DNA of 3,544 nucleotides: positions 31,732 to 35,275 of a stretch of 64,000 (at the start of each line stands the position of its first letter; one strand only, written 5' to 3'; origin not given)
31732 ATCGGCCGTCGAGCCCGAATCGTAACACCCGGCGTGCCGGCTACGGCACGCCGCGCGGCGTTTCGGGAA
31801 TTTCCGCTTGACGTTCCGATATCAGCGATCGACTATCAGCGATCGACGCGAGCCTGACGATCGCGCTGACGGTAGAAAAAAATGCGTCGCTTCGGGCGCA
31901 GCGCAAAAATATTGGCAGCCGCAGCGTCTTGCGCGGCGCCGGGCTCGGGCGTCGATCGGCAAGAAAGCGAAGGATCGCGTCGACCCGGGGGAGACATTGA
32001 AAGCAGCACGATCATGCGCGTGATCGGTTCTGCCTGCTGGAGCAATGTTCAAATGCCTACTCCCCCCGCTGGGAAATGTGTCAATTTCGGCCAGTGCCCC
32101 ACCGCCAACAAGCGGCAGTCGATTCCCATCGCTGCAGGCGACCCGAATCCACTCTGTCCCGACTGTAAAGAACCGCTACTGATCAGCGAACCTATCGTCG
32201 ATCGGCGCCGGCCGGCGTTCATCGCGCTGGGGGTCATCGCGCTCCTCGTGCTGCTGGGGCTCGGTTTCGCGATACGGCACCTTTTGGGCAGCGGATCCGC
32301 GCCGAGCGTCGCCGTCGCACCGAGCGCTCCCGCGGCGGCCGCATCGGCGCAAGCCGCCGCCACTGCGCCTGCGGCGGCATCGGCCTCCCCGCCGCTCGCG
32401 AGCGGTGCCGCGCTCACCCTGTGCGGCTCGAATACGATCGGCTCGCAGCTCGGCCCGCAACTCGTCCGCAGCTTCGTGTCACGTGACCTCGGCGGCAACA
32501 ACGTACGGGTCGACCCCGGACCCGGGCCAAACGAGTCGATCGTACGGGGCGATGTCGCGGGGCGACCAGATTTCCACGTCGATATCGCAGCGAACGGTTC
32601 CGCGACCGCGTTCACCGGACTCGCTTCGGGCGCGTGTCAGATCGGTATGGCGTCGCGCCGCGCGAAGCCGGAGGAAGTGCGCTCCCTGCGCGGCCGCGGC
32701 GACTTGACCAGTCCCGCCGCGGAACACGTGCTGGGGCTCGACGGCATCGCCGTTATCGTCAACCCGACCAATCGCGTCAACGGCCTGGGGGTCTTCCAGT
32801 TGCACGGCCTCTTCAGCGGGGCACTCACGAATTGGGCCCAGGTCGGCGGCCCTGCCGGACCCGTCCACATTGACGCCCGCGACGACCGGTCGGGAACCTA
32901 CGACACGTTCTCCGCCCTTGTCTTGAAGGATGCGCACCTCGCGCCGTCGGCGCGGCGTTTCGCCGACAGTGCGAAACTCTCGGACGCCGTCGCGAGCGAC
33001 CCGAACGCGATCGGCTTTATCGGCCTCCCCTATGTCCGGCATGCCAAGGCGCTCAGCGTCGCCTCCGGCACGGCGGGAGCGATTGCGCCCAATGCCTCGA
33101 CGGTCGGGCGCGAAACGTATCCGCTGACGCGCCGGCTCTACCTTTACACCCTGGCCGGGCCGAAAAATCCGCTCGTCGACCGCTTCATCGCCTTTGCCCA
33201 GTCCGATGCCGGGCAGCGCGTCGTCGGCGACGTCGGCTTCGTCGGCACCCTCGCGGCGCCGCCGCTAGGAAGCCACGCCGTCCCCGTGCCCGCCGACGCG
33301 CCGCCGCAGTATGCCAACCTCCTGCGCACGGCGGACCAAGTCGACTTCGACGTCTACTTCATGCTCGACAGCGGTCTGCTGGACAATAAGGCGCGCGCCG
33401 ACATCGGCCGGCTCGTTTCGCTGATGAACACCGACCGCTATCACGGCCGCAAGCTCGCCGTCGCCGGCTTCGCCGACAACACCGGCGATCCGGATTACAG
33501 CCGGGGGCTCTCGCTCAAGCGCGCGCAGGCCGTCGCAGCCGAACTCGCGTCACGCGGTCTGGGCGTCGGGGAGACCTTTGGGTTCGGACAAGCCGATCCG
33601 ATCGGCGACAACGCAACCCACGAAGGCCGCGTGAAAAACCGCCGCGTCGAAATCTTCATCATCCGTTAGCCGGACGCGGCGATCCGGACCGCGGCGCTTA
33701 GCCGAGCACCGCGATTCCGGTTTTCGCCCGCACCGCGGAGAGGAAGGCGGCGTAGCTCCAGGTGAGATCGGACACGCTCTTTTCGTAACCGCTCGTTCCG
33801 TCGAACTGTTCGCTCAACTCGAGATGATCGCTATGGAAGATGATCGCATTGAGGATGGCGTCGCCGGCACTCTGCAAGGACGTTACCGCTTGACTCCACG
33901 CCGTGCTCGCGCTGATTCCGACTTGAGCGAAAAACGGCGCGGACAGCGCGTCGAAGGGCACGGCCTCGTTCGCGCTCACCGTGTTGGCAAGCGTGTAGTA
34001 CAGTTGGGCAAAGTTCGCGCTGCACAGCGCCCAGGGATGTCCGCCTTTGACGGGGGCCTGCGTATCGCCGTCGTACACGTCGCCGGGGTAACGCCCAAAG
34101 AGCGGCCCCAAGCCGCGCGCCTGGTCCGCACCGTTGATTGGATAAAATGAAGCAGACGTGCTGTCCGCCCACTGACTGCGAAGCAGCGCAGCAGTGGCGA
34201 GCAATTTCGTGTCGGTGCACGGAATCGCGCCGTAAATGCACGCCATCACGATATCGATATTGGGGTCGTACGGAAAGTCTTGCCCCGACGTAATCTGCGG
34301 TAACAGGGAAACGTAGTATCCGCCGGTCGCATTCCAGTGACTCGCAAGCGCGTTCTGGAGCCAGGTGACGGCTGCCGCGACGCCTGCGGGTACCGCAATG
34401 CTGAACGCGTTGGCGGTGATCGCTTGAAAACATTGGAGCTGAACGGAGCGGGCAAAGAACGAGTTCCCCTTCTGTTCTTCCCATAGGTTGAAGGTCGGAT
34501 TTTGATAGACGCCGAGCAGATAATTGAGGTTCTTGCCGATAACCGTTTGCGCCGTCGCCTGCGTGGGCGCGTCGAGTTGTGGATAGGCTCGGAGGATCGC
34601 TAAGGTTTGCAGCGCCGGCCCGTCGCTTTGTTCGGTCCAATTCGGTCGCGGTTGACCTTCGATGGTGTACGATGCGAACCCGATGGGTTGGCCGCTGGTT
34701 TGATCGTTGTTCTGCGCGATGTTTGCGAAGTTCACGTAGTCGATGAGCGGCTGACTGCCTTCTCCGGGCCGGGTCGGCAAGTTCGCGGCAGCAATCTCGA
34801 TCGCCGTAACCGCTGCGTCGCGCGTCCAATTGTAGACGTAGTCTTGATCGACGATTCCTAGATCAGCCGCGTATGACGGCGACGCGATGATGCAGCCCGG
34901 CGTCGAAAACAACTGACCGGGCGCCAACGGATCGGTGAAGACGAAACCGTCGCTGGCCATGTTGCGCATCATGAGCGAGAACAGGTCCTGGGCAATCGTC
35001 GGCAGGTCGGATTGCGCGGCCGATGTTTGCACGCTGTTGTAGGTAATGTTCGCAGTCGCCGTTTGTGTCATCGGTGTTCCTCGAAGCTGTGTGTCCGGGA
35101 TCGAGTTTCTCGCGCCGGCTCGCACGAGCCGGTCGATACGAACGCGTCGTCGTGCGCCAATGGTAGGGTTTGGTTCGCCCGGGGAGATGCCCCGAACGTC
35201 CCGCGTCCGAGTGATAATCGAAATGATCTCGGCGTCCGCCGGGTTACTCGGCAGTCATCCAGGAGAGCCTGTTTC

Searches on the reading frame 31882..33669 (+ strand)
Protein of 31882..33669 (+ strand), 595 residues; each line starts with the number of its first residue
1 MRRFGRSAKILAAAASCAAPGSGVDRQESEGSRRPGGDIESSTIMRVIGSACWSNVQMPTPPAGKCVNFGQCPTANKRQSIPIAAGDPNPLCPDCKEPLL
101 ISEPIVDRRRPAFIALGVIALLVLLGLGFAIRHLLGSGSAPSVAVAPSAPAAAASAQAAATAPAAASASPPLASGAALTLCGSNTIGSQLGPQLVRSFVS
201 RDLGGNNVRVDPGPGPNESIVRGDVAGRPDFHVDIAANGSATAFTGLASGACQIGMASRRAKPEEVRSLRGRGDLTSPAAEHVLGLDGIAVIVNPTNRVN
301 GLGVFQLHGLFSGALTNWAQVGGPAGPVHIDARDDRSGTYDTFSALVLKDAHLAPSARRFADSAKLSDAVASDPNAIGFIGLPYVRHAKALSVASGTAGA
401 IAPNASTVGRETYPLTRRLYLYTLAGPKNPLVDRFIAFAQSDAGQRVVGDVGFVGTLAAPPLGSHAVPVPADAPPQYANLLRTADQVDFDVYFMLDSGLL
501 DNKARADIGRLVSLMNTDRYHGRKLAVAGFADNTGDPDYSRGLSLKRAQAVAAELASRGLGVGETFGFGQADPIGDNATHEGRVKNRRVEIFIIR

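Call 71: search_protein_families(library=pfam, proteins=[window:31882-33669:+], max_evalue=0.0001)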
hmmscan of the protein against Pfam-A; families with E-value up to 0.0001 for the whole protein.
window:31882-33669:+ (595 aa): 3 families
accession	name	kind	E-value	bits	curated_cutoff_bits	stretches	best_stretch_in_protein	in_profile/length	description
PF12849.12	PBP_like_2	-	3.2e-27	96.4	27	1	229-442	36-266/267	PBP superfamily domain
PF00691.25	OmpA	-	8.4e-12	45.7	27.2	1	492-587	1-98/98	OmpA family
PF12727.12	PBP_like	-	8.9e-05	22.2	27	0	229-382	9-151/193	PBP superfamily domain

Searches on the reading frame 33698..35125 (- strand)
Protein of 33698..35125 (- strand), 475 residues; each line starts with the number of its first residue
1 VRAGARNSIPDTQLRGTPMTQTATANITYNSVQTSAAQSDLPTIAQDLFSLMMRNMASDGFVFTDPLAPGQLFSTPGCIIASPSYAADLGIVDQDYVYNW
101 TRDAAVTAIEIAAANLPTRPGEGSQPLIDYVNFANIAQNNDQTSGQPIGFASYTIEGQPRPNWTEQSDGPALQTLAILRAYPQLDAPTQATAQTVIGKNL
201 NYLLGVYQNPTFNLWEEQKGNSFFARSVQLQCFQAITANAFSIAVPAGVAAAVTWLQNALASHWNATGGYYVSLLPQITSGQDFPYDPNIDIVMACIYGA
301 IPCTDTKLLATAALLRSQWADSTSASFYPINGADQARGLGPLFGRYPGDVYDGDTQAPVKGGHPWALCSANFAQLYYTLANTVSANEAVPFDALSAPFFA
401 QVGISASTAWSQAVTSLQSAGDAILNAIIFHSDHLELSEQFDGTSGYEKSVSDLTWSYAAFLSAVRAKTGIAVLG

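Call 71: search_protein_families(library=pfam, proteins=[window:33698-35125:-], max_evalue=0.0001)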
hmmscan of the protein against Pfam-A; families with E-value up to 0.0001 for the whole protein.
window:33698-35125:- (475 aa): 1 family
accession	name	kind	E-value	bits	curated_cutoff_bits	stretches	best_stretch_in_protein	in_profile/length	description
PF00723.27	Glyco_hydro_15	-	3.7e-32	112.2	22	1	74-465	19-426/427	Glycosyl hydrolases family 15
